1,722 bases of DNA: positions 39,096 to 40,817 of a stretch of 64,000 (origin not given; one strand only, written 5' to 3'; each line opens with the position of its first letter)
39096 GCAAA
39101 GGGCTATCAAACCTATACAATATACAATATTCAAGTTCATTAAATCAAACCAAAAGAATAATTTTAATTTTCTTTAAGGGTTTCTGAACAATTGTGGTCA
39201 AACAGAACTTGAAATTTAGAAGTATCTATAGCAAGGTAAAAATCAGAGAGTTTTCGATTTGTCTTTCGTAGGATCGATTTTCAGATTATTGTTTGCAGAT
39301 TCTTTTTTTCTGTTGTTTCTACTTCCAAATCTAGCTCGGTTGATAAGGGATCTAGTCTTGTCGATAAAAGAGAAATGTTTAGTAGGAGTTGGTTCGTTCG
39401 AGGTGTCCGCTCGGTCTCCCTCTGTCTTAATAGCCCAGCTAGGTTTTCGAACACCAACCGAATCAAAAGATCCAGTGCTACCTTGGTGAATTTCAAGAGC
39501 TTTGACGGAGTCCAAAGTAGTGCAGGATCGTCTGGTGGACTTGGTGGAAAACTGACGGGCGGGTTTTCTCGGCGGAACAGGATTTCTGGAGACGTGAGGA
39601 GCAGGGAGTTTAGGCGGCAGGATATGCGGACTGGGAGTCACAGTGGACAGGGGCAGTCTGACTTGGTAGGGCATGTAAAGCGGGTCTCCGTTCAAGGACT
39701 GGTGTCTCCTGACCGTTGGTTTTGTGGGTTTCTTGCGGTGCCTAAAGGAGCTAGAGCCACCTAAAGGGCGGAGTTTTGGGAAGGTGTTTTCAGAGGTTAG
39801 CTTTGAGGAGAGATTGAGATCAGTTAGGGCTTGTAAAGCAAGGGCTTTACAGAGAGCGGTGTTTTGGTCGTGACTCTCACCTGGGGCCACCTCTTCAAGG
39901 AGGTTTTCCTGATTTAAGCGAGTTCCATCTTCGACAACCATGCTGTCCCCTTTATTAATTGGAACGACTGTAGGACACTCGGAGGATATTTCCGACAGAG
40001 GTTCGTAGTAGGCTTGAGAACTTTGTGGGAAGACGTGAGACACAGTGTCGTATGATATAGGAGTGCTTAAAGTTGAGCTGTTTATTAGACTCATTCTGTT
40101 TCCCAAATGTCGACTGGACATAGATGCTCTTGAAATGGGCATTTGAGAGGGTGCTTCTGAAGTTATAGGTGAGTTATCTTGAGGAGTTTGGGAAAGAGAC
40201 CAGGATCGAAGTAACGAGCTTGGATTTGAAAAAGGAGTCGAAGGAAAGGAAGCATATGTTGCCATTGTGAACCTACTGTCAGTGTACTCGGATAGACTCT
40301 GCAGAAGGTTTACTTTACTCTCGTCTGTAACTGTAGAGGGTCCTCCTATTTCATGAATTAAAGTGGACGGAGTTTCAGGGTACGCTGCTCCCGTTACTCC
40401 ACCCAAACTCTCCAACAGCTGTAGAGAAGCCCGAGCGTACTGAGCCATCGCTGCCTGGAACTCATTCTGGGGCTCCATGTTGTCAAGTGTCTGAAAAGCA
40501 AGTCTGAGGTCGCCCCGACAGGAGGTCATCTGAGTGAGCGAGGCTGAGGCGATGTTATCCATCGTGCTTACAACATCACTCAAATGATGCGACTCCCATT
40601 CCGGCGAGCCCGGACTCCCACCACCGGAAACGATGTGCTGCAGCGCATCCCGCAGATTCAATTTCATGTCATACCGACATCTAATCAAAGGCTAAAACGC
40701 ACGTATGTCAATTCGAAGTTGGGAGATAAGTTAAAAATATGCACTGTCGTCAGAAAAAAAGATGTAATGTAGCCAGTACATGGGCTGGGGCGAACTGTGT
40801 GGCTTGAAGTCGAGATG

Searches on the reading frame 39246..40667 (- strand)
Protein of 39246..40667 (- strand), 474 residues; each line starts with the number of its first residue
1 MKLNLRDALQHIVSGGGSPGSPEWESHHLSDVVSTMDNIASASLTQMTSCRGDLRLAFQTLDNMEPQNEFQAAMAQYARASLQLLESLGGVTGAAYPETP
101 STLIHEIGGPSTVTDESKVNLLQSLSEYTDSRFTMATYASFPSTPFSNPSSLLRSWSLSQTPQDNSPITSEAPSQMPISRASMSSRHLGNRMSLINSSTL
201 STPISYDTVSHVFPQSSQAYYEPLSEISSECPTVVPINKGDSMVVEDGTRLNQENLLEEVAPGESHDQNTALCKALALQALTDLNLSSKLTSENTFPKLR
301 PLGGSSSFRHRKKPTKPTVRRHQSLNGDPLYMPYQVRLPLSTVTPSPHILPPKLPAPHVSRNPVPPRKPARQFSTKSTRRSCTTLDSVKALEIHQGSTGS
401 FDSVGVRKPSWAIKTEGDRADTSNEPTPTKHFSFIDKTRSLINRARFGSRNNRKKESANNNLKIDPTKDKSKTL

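Call 39: find_encoding_contigs(protein=window:39246-40667:-, flank=10000, max_places=10)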
Protein window:39246-40667:- (474 aa): 1 contig read that carries it; 1 place shown.
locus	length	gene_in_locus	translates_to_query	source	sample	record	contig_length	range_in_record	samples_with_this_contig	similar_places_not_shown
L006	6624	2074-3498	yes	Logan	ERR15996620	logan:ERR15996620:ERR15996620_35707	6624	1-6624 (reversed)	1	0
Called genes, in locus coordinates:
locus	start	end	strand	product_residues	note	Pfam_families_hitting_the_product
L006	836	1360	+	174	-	PF04421:Mss4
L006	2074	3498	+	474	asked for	-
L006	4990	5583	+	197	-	-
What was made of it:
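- Tried and rejected: One 6.6-kb Logan contig stops 4 kb short of the arrays (call 39).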
